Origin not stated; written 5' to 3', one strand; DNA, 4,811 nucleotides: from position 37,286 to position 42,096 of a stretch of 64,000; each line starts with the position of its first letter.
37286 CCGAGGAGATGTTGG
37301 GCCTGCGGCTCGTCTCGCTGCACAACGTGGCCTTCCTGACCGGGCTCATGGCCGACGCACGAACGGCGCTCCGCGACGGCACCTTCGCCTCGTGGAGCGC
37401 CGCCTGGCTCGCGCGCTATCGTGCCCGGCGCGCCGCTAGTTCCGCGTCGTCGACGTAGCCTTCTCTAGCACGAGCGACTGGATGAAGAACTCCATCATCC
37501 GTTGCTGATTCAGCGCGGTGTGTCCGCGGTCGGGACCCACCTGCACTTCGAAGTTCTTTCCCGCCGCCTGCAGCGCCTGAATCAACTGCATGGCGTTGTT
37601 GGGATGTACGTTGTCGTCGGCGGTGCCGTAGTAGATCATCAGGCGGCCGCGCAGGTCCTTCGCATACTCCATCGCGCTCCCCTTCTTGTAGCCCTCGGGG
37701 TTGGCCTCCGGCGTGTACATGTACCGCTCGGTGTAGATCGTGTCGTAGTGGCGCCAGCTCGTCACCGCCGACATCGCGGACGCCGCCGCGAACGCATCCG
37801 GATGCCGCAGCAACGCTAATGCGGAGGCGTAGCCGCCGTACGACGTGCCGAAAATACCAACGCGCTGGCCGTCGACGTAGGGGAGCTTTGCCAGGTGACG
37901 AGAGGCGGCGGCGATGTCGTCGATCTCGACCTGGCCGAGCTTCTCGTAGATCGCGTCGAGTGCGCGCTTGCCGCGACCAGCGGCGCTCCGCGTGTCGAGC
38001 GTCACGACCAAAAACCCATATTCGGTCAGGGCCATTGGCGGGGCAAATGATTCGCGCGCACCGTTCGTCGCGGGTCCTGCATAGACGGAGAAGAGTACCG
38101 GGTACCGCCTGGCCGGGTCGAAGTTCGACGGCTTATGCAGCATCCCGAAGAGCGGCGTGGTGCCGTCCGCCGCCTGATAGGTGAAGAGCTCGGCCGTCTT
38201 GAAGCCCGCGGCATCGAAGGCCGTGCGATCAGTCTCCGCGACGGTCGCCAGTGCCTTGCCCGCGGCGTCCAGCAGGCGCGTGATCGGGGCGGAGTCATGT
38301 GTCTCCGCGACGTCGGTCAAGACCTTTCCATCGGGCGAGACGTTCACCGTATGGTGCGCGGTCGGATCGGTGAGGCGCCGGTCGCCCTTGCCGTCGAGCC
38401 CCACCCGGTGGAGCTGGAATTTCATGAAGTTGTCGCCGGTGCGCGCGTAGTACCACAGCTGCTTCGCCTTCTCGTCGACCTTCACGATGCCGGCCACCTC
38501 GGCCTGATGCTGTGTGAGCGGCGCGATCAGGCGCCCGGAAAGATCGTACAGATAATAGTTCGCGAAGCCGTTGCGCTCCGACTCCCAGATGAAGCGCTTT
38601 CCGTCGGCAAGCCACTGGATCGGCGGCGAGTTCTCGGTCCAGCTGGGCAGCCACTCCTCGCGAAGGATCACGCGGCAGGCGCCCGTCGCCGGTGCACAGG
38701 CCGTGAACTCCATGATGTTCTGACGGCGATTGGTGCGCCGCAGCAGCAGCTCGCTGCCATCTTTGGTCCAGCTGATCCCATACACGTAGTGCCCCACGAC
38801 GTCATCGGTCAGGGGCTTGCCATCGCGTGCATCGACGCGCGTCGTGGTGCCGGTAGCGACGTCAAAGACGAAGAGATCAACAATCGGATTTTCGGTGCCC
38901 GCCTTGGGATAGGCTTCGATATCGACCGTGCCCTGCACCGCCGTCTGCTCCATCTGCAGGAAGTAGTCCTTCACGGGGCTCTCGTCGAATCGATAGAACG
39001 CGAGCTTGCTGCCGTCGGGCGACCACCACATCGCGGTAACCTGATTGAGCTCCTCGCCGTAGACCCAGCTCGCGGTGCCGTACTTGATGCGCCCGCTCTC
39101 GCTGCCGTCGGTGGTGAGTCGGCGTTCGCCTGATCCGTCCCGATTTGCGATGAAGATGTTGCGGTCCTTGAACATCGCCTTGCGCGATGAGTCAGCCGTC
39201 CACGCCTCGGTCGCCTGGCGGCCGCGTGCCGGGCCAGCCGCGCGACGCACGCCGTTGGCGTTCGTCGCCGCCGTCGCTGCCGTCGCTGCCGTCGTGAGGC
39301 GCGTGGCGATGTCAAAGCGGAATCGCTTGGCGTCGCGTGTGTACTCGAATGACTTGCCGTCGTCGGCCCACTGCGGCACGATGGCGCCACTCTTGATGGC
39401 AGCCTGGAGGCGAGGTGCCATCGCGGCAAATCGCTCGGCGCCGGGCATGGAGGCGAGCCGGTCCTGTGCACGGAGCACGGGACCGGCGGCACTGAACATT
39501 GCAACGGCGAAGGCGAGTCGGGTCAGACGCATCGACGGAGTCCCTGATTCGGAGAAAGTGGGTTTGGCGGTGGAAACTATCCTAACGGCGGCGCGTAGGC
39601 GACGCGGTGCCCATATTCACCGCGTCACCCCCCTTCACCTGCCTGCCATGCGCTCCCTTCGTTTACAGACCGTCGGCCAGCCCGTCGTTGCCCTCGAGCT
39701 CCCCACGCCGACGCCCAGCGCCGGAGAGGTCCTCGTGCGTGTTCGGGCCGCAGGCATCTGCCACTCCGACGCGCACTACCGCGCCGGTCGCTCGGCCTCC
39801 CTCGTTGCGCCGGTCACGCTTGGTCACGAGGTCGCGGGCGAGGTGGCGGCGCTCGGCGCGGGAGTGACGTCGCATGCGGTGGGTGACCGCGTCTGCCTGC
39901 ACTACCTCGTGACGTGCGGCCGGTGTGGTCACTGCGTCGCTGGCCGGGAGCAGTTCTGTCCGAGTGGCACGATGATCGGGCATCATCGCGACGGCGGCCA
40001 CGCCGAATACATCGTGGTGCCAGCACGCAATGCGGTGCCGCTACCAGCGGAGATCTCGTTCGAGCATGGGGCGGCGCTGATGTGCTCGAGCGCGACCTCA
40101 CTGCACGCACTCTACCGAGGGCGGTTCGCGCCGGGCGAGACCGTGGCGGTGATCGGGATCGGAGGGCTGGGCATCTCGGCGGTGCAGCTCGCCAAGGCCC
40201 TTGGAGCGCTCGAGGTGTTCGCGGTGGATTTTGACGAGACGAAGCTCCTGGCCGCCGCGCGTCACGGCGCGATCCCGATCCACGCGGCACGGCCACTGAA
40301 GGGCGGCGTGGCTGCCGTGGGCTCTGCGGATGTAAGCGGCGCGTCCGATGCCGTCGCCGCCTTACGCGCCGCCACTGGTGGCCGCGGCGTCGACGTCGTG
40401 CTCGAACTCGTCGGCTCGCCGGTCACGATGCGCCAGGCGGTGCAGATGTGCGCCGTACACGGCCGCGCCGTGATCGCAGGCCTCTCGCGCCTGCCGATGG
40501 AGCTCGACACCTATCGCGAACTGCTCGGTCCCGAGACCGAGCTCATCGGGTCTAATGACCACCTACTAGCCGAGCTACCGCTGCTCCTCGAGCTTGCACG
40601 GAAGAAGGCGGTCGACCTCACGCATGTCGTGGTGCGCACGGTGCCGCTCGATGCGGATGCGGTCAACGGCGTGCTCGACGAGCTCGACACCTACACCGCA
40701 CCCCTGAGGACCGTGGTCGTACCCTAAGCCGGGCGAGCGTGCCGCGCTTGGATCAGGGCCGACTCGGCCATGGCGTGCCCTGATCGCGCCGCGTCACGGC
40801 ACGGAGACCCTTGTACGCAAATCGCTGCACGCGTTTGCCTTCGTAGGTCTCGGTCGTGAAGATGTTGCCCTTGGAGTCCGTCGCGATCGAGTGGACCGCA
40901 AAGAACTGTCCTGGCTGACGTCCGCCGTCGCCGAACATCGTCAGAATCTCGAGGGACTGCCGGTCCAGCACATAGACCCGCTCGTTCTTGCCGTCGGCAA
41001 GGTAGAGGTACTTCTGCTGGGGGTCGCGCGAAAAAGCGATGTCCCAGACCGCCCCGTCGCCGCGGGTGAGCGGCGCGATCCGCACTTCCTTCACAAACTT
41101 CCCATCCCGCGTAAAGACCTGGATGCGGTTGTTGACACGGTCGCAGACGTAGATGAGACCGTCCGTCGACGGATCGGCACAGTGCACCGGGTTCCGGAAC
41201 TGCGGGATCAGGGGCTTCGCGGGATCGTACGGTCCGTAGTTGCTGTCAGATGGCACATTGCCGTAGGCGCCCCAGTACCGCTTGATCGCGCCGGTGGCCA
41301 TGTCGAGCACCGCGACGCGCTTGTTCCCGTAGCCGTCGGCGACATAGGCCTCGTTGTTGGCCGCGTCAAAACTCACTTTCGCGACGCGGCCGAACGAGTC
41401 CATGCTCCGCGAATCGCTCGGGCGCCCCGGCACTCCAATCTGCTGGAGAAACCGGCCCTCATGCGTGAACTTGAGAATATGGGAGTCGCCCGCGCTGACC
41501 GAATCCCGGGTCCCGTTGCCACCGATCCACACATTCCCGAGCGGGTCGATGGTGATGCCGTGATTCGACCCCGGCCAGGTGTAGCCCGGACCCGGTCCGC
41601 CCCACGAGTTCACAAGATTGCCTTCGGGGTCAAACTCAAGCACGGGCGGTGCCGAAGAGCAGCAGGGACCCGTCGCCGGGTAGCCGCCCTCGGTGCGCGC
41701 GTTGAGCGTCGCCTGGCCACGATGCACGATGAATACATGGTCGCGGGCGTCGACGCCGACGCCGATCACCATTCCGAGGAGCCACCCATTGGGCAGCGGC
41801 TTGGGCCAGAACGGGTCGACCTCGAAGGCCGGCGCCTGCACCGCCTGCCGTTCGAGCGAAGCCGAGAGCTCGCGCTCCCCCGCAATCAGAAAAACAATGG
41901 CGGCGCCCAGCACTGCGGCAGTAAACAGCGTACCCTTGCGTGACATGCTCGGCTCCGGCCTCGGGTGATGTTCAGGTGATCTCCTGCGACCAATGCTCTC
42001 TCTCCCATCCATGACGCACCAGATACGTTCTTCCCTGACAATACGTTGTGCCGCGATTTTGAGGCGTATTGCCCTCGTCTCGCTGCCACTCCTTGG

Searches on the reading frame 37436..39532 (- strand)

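Call 67: search_protein_families(library=pfam, proteins=[window:37436-39532:-], max_evalue=0.01)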
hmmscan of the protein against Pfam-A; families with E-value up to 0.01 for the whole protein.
window:37436-39532:- (698 aa): 10 families
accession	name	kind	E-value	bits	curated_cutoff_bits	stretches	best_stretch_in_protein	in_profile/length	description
PF00930.27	DPPIV_N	-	5.4e-65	219.9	22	1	76-412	22-350/354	Dipeptidyl peptidase IV (DPP IV) N-terminal region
PF00326.27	Peptidase_S9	-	2e-46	158.6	22.6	1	502-680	10-196/213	Prolyl oligopeptidase family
PF02129.25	Peptidase_S15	-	2.2e-10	41.1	23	1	483-601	27-139/262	X-Pro dipeptidyl-peptidase (S15 family)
PF01738.24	DLH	-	1.8e-07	31.5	21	1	522-679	63-194/217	Dienelactone hydrolase family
PF00756.26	Esterase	-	2.8e-07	31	22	1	556-656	115-211/251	Putative esterase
PF07676.18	PD40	-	6.3e-07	29.6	20.9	0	170-182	16-28/38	WD40-like Beta Propeller Repeat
PF12146.15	Hydrolase_4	-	1.4e-05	25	27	1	501-594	26-114/239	Serine aminopeptidase, S33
PF00561.26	Abhydrolase_1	-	0.0013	18.8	25.8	1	497-592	20-108/245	alpha/beta hydrolase fold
PF08840.17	BAAT_C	-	0.0024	18.4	20.9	0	542-571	8-37/210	BAAT / Acyl-CoA thioester hydrolase C terminal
PF05577.18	Peptidase_S28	-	0.007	15.7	25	0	537-593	93-150/434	Serine carboxypeptidase S28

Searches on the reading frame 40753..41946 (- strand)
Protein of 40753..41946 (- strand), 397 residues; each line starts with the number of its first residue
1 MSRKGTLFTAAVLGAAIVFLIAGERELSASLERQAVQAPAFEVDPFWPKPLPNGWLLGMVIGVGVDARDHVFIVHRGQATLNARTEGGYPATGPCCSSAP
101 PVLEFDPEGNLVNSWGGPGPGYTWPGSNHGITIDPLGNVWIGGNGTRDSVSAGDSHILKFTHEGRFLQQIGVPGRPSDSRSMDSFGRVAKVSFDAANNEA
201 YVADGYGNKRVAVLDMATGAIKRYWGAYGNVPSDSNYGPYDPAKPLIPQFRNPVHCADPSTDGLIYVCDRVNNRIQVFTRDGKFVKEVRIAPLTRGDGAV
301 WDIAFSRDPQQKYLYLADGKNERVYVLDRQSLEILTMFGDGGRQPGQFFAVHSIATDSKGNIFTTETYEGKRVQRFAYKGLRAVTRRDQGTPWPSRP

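Call 24: search_solved_structures(query=window:40753-41946:-, max_evalue=0.001, show_alignments=3)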
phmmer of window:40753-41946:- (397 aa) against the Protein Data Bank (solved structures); distinct sequences matched with E-value up to 0.001: 11.
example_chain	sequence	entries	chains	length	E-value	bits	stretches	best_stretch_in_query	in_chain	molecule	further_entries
6d69_A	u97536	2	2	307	1.4e-20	76.8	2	263-366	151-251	NHL Repeat Region of D. melanogaster Thin | Thin, isoform D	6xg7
8j72_A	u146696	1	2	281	8.4e-13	51.2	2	250-380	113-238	E3 ubiquitin-protein ligase TRIM71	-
7qrx_A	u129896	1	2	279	1.6e-12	50.3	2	251-380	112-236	E3 ubiquitin-protein ligase TRIM71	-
9jur_A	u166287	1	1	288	1.8e-12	50.1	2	251-381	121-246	E3 ubiquitin-protein ligase TRIM71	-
7b2r_A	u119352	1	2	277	6.2e-10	41.8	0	258-368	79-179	Tripartite motif-containing protein 2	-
6fpt_A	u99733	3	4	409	6.4e-10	41.7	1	260-376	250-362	E3 ubiquitin-protein ligase TRIM71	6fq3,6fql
7b96_A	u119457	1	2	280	6.5e-10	41.7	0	258-368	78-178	Isoform 2 of Tripartite motif-containing protein 2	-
7qrv_A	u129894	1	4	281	6.6e-10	41.7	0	258-368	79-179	Tripartite motif-containing protein 2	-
3fvz_A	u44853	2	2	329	8.4e-10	41.4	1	55-367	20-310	Peptidyl-glycine alpha-amidating monooxygenase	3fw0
5wm0_A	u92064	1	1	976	1.5e-08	37.2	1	55-366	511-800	Peptidyl-glycine alpha-amidating monooxygenase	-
7qrw_A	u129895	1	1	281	3.5e-07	32.7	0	252-368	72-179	Isoform 4 of Tripartite motif-containing protein 3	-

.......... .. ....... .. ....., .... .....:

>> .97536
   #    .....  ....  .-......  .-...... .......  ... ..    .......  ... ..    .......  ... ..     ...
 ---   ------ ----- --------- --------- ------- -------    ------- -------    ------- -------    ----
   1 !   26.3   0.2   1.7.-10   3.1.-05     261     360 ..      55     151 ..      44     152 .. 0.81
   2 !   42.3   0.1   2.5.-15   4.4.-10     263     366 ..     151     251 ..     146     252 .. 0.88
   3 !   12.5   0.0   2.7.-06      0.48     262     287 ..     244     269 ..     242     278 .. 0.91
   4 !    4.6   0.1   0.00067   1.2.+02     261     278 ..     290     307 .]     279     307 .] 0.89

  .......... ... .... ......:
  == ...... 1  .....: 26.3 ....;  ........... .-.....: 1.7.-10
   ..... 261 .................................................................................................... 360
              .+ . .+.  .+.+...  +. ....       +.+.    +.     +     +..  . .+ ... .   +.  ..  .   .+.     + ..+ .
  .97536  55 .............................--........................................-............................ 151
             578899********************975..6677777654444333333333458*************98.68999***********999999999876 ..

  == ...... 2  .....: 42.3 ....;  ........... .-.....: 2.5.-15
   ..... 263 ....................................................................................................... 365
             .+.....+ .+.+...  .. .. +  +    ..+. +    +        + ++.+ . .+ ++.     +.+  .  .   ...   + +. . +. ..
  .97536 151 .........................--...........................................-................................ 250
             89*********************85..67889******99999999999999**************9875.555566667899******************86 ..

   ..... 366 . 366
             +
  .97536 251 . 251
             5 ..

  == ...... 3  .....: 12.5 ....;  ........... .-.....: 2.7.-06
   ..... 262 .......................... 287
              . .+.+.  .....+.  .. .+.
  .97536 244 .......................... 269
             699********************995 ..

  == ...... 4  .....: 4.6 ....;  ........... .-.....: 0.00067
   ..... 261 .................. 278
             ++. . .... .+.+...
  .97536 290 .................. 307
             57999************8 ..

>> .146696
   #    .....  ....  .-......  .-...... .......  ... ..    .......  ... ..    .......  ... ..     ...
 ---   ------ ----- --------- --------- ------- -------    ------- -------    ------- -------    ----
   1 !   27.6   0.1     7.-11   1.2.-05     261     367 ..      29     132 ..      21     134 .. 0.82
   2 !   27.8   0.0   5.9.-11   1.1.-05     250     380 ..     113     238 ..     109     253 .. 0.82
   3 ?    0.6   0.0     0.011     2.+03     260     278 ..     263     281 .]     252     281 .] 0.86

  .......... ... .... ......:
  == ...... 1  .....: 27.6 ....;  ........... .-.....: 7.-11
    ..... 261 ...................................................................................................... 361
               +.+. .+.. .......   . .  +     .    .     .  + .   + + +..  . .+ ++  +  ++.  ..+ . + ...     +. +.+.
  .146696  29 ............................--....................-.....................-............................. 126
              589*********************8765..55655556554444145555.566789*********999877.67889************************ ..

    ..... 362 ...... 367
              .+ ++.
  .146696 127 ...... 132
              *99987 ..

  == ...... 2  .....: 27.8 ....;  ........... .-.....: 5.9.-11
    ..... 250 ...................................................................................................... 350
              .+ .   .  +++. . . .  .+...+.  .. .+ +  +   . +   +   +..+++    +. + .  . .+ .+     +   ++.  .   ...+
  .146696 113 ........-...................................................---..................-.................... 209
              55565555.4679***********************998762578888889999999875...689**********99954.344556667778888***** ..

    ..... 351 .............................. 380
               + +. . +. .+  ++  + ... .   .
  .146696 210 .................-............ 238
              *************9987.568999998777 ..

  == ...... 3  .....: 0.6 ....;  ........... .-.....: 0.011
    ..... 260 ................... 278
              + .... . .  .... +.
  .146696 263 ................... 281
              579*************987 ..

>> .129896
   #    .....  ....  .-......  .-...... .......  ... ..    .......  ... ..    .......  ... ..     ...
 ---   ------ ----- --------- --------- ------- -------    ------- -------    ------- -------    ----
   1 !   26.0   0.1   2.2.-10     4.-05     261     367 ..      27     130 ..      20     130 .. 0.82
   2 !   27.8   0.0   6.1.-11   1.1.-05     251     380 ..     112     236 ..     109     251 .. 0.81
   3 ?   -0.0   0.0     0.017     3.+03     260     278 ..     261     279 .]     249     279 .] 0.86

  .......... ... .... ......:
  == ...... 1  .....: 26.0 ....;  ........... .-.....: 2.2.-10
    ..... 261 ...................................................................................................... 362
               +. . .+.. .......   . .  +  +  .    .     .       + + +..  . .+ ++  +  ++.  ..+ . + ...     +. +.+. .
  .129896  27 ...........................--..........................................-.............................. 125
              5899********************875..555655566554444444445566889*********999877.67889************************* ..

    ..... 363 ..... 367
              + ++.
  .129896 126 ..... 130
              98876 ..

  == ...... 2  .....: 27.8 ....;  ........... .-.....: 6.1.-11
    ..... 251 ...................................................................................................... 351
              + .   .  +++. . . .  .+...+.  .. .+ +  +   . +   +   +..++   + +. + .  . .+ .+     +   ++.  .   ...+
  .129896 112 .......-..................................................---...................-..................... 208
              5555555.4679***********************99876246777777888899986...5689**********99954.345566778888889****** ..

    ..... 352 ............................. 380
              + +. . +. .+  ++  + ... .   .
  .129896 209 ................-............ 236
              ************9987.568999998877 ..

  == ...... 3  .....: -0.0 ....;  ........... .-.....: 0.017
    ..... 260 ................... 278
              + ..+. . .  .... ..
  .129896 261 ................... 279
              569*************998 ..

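Call 67: search_protein_families(library=pfam, proteins=[window:40753-41946:-], max_evalue=0.01)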
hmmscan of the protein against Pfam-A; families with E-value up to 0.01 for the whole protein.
window:40753-41946:- (397 aa): 5 families
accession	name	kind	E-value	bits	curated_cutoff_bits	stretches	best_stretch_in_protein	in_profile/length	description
PF01436.27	NHL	-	1.4e-12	47.4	20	1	261-278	11-28/28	NHL repeat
PF08450.18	SGL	-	6.8e-06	26.3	26.3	0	308-380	142-214/246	SMP-30/Gluconolactonase/LRE-like region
PF06739.17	SBBP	-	8.5e-06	26.1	20.5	0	352-365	16-29/38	Beta-propeller repeat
PF17170.10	DUF5128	-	0.0001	22.1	22.9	0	261-288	52-79/321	6-bladed beta-propeller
PF07494.17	Reg_prop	-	0.0071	16.9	20.4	0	130-145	9-24/24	Two component regulator propeller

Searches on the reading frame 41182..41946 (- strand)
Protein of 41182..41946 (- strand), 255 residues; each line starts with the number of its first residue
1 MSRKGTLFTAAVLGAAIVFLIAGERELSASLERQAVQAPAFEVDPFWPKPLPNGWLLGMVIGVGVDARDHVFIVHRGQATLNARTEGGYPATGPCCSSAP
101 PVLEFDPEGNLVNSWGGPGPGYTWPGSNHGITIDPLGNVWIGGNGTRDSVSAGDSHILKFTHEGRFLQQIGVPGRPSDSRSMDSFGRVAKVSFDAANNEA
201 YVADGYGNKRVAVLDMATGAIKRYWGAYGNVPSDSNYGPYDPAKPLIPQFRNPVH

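Call 30: search_solved_structures(query=window:41182-41946:-, max_evalue=1, show_alignments=2)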
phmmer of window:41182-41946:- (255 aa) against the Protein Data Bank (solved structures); distinct sequences matched with E-value up to 1: 1.
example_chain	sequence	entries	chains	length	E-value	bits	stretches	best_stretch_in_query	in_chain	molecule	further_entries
3fvz_A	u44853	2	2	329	8.5e-05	25.3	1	55-230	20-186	Peptidyl-glycine alpha-amidating monooxygenase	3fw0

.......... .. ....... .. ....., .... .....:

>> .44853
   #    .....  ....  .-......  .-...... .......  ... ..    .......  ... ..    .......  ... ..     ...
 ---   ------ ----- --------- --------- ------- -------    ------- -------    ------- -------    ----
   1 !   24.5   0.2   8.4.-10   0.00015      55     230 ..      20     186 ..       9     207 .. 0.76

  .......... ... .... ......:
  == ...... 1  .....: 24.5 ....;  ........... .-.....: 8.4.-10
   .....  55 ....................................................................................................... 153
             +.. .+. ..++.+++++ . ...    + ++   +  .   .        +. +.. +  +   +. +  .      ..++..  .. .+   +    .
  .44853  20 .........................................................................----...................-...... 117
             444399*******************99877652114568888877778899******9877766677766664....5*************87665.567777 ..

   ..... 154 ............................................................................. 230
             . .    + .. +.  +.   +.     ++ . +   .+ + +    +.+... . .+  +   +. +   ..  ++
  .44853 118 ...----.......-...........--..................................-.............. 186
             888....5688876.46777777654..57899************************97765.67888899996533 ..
